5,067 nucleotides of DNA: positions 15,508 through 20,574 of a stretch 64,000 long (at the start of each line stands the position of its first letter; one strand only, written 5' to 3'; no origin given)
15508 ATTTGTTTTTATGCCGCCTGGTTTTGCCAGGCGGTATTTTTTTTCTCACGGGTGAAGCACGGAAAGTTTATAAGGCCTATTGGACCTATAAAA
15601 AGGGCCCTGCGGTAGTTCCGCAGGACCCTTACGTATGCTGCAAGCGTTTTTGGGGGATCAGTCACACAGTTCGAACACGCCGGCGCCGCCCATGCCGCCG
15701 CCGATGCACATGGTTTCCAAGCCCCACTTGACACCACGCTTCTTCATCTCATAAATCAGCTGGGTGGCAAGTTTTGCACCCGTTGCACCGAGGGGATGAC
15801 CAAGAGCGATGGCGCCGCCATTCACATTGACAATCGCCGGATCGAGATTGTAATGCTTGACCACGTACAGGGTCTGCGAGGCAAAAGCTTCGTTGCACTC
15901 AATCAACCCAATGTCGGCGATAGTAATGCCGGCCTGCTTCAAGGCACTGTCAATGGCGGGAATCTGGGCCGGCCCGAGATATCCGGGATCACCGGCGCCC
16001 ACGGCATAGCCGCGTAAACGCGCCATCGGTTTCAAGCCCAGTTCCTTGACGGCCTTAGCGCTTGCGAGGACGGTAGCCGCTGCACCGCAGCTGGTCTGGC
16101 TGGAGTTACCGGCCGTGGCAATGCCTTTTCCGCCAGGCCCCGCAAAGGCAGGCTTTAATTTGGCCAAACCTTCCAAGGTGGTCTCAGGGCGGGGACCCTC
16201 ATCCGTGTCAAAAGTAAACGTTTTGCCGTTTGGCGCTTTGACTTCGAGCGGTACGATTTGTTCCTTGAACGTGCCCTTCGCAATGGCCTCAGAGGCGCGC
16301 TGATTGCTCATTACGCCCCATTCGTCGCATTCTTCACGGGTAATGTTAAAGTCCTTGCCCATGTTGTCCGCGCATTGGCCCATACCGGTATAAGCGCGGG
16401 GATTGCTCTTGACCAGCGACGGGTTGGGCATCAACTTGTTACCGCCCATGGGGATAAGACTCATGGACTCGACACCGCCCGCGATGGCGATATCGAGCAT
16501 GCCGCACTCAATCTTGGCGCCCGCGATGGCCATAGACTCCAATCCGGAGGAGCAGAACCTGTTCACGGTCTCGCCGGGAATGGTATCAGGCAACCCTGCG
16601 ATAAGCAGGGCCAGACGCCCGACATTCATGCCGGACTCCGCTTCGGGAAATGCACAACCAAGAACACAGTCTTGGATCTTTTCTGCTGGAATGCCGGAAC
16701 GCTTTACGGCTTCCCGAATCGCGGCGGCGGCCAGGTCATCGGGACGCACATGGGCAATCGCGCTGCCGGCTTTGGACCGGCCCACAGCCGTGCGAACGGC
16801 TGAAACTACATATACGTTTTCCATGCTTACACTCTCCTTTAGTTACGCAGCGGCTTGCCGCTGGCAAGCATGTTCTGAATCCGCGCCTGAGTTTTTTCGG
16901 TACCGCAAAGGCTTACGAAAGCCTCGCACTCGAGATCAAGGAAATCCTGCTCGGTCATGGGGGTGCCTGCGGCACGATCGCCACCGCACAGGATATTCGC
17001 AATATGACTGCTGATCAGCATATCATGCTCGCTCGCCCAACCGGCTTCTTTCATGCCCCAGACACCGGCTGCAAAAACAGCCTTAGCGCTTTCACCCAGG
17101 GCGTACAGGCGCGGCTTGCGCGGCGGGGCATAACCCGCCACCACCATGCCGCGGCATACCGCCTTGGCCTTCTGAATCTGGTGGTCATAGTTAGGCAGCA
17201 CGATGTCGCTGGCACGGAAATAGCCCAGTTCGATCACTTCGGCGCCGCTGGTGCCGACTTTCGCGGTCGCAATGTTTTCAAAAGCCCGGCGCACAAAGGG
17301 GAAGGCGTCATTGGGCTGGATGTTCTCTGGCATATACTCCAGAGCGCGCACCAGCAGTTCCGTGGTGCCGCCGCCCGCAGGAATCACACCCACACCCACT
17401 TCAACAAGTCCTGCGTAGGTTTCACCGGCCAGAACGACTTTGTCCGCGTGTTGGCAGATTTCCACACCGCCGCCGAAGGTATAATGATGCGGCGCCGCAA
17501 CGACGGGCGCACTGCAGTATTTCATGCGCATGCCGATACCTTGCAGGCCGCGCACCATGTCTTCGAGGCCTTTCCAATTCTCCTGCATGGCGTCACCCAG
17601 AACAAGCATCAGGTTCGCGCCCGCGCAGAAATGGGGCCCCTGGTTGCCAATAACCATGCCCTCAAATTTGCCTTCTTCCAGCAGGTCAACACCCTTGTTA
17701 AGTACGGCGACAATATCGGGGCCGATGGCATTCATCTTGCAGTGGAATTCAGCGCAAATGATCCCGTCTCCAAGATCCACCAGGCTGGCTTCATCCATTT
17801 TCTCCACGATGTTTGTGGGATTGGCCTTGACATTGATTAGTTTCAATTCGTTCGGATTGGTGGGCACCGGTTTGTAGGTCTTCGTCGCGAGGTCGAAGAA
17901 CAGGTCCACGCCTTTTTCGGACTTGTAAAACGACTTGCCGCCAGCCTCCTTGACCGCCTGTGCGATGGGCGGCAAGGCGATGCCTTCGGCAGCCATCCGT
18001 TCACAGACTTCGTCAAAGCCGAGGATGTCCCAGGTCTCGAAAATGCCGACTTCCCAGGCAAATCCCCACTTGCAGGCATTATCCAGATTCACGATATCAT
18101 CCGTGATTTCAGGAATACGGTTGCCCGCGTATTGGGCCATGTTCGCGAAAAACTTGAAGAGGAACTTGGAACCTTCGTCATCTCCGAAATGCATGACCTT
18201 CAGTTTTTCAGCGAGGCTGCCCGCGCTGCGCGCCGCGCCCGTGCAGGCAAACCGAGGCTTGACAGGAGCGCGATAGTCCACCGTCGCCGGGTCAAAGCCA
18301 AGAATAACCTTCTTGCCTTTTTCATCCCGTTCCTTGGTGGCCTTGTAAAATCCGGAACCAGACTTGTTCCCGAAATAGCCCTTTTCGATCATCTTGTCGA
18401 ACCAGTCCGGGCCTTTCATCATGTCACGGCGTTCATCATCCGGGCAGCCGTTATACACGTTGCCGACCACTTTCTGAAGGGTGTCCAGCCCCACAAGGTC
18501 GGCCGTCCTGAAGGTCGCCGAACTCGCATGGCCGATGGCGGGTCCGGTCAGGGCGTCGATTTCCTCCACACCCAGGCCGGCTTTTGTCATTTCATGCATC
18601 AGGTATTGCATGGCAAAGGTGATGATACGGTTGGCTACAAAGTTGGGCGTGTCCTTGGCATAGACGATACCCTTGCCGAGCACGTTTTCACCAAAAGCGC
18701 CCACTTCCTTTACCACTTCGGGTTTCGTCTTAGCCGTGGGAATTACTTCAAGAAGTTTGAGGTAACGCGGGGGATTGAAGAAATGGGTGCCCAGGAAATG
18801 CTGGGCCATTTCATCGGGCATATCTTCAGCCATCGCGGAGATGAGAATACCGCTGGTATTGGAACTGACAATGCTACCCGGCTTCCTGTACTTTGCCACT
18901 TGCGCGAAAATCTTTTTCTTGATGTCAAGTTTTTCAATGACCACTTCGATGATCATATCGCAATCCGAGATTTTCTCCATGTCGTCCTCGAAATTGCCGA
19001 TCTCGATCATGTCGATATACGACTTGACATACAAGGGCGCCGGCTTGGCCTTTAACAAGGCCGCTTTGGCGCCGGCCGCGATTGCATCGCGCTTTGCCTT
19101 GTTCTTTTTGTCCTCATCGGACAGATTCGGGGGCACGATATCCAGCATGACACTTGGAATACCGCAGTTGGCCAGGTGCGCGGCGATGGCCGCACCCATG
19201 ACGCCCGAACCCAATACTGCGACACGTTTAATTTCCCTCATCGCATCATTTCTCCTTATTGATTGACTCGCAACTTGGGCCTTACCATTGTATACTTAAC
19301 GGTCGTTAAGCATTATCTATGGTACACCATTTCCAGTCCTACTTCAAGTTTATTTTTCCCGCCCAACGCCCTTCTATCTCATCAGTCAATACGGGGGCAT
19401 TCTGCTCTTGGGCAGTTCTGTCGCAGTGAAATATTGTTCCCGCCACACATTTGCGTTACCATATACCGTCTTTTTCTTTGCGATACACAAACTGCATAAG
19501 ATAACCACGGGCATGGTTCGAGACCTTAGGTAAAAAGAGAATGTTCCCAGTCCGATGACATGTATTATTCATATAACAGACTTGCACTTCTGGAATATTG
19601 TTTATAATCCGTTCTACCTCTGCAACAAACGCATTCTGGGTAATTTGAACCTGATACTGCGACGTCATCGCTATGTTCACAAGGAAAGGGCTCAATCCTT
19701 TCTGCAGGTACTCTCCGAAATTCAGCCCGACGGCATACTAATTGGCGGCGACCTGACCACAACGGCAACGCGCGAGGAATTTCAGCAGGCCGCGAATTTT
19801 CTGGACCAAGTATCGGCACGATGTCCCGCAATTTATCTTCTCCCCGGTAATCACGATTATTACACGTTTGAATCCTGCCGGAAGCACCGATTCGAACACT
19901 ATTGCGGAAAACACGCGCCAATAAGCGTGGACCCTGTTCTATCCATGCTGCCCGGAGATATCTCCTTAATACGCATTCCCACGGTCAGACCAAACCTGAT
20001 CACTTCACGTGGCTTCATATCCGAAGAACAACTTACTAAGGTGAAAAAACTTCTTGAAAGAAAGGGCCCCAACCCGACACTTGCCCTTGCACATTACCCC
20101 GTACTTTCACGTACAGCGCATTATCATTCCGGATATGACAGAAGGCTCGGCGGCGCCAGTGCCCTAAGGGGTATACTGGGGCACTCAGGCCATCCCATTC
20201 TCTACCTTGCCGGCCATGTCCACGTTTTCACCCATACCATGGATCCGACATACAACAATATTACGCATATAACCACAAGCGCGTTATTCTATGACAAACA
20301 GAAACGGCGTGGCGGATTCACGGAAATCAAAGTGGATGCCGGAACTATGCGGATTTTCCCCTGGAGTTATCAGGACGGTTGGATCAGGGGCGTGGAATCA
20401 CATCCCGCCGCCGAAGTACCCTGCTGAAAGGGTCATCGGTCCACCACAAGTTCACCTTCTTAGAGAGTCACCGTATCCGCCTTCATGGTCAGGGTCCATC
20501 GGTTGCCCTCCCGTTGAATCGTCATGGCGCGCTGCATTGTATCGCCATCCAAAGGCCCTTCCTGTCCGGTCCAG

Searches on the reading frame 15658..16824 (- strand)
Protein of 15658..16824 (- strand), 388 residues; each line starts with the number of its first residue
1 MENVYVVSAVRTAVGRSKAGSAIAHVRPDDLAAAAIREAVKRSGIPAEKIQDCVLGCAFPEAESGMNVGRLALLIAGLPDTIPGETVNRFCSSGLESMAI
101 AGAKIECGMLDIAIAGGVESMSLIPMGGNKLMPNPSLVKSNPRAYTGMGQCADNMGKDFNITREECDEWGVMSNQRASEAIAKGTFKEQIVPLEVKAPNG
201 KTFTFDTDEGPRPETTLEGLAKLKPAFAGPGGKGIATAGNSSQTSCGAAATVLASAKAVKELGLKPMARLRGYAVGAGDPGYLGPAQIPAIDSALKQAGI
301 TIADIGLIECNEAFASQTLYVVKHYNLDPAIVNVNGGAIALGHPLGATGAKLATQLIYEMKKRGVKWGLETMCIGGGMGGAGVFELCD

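Call 5: search_protein_families(library=pfam, proteins=[window:15658-16824:-], max_evalue=0.01)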
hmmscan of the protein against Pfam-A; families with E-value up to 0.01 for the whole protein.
window:15658-16824:- (388 aa): 4 families
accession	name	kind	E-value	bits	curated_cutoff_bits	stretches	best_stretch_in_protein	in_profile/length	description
PF00108.29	Thiolase_N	-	6.9e-63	212.9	26.4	1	4-256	1-259/260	Thiolase, N-terminal domain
PF02803.24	Thiolase_C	-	5.3e-42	142.8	27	1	264-385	1-122/123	Thiolase, C-terminal domain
PF00109.32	ketoacyl-synt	-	0.00039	20.5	20.8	1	88-121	171-204/252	Beta-ketoacyl synthase, N-terminal domain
PF02801.28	Ketoacyl-synt_C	-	0.0066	16.9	20.8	0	283-311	23-51/119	Beta-ketoacyl synthase, C-terminal domain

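Call 6: search_protein_families(library=ncbifam, proteins=[window:15658-16824:-], max_evalue=0.01)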
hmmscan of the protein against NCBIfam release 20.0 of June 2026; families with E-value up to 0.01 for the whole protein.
window:15658-16824:- (388 aa): 44 families (the best 25 are shown)
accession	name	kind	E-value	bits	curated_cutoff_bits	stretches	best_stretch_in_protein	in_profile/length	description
NF005805.0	PRK07661.1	equivalog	4.9e-132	440.5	633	1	1-386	1-390/391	acetyl-CoA C-acetyltransferase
TIGR01930.1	AcCoA-C-Actrans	subfamily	1.7e-127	425.5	240.55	1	6-385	1-385/385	acetyl-CoA C-acyltransferase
NF006553.0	PRK09052.1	equivalog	1e-126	423.2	567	1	1-386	5-398/399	acetyl-CoA C-acyltransferase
NF006510.0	PRK08947.1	equivalog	4.9e-105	351.7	519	1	1-385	1-385/387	acetyl-CoA C-acyltransferase FadA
NF006552.0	PRK09051.1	subfamily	3.4e-103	345.9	565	1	2-385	4-393/395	beta-ketothiolase BktB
NF004853.0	PRK06205.1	subfamily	2.9e-102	342.7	551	2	145-385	158-401/404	acetyl-CoA C-acetyltransferase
NF005494.0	PRK07108.1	equivalog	3.4e-102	342.3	615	1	1-386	1-391/392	acetyl-CoA C-acyltransferase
NF005033.0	PRK06445.1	equivalog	2.2e-100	336.6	511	1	1-385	2-393/395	acetyl-CoA C-acetyltransferase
NF006551.0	PRK09050.1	subfamily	2e-97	326.8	605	2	147-383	162-397/401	3-oxoadipyl-CoA thiolase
TIGR02445.1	fadA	equivalog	1.2e-96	324.1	591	1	3-385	1-383/385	acetyl-CoA C-acyltransferase FadA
TIGR02430.1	pcaF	equivalog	3.8e-96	322.6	597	1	3-385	2-398/400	3-oxoadipyl-CoA thiolase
NF006090.0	PRK08242.1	equivalog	8.9e-96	321.4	514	2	1-232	1-229/402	acetyl-CoA C-acetyltransferase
NF005077.0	PRK06504.1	subfamily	2.4e-95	320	590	1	1-384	1-387/390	acetyl-CoA C-acetyltransferase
NF005890.0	PRK07851.1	equivalog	3.3e-94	316.1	580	2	135-385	160-403/406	acetyl-CoA C-acetyltransferase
NF005865.0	PRK07801.1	equivalog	1.6e-93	313.9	591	1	1-383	1-378/382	acetyl-CoA C-acetyltransferase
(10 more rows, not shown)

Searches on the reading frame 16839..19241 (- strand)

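Call 5: search_protein_families(library=pfam, proteins=[window:16839-19241:-], max_evalue=0.01)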
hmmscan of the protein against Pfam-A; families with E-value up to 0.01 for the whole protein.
window:16839-19241:- (800 aa): 4 families
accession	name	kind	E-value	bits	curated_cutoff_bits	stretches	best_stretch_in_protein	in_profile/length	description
PF02737.24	3HCDH_N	-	1.1e-43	149.7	22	1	7-197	2-179/180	3-hydroxyacyl-CoA dehydrogenase, NAD binding domain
PF00725.27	3HCDH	-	4.2e-16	59.7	22.1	1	201-300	2-96/97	3-hydroxyacyl-CoA dehydrogenase, C-terminal domain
PF00378.25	ECH_1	-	1.1e-08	35.2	27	1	502-629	16-140/251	Enoyl-CoA hydratase/isomerase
PF16113.10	ECH_2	-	8.2e-08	32.6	27.2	1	502-627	11-137/335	Enoyl-CoA hydratase/isomerase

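Call 6: search_protein_families(library=ncbifam, proteins=[window:16839-19241:-], max_evalue=0.01)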
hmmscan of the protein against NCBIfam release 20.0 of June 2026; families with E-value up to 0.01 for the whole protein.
window:16839-19241:- (800 aa): 58 families (the best 25 are shown)
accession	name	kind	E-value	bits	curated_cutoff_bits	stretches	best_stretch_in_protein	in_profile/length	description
NF052272.1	Staph_FadB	exception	6.4e-167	557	999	1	4-800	3-752/752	3-hydroxyacyl-CoA dehydrogenase/crotonase FadB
NF008727.0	PRK11730.1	equivalog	2.4e-52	178.2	870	2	2-311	311-602/717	fatty acid oxidation complex subunit alpha FadB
TIGR02437.1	FadB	equivalog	5.6e-43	147.3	933.55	2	3-312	312-603/714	fatty acid oxidation complex subunit alpha FadB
NF006124.0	PRK08268.1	subfamily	1.7e-42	146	508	1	2-309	5-295/507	3-hydroxyacyl-CoA dehydrogenase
NF008363.0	PRK11154.1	equivalog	3.9e-41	141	869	2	2-312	307-597/708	fatty acid oxidation complex subunit alpha FadJ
NF004474.0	PRK05808.1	subfamily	7.1e-41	140.3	408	1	3-300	2-281/283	3-hydroxybutyryl-CoA dehydrogenase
NF005875.0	PRK07819.1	subfamily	2.5e-40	138.7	319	1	2-300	3-285/287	3-hydroxybutyryl-CoA dehydrogenase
NF004699.0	PRK06035.1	equivalog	1e-38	133.2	500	1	3-294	2-278/294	3-hydroxyacyl-CoA dehydrogenase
NF005715.0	PRK07530.1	equivalog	7.3e-37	127.3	420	1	2-304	2-286/292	3-hydroxybutyryl-CoA dehydrogenase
NF006143.0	PRK08293.1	equivalog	4e-35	121.5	312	1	2-302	2-288/291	3-hydroxyacyl-CoA dehydrogenase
TIGR02279.1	PaaC-3OHAcCoADH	equivalog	2.5e-34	119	669.4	1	3-307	4-291/503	3-hydroxyacyl-CoA dehydrogenase PaaH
TIGR02441.1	fa_ox_alpha_mit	equivalog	3.6e-34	117.9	964.65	2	2-310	333-620/737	fatty acid oxidation complex subunit alpha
NF006722.0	PRK09260.1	equivalog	1.1e-31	110.1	429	1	4-305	2-285/289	3-hydroxyacyl-CoA dehydrogenase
NF042925.1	FHMPC_DH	equivalog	1.2e-31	110.1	500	1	5-305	1-284/304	5-formyl-3-hydroxy-2-methylpyridine 4-carboxylate 5-dehydrogenase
TIGR02440.1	FadJ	equivalog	5.5e-31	107.6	968.45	2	2-306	302-586/699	fatty acid oxidation complex subunit alpha FadJ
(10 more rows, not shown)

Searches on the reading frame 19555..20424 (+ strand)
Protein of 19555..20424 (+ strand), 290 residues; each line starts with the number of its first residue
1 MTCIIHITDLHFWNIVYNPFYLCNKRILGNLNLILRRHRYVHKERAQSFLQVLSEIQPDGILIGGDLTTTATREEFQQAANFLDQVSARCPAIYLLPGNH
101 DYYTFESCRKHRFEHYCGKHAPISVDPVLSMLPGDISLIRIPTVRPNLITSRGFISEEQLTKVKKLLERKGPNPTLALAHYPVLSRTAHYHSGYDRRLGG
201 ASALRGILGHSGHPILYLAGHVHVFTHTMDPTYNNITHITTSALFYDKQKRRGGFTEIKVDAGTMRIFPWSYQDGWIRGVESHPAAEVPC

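Call 25: search_protein_families(library=pfam, proteins=[window:19555-20424:+], max_evalue=0.0001)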
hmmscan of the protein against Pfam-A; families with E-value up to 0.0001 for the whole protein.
window:19555-20424:+ (290 aa): 1 family
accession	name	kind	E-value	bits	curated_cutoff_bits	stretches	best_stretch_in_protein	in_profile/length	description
PF00149.33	Metallophos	-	4.3e-14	53.8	21.5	1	4-224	3-190/191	Calcineurin-like phosphoesterase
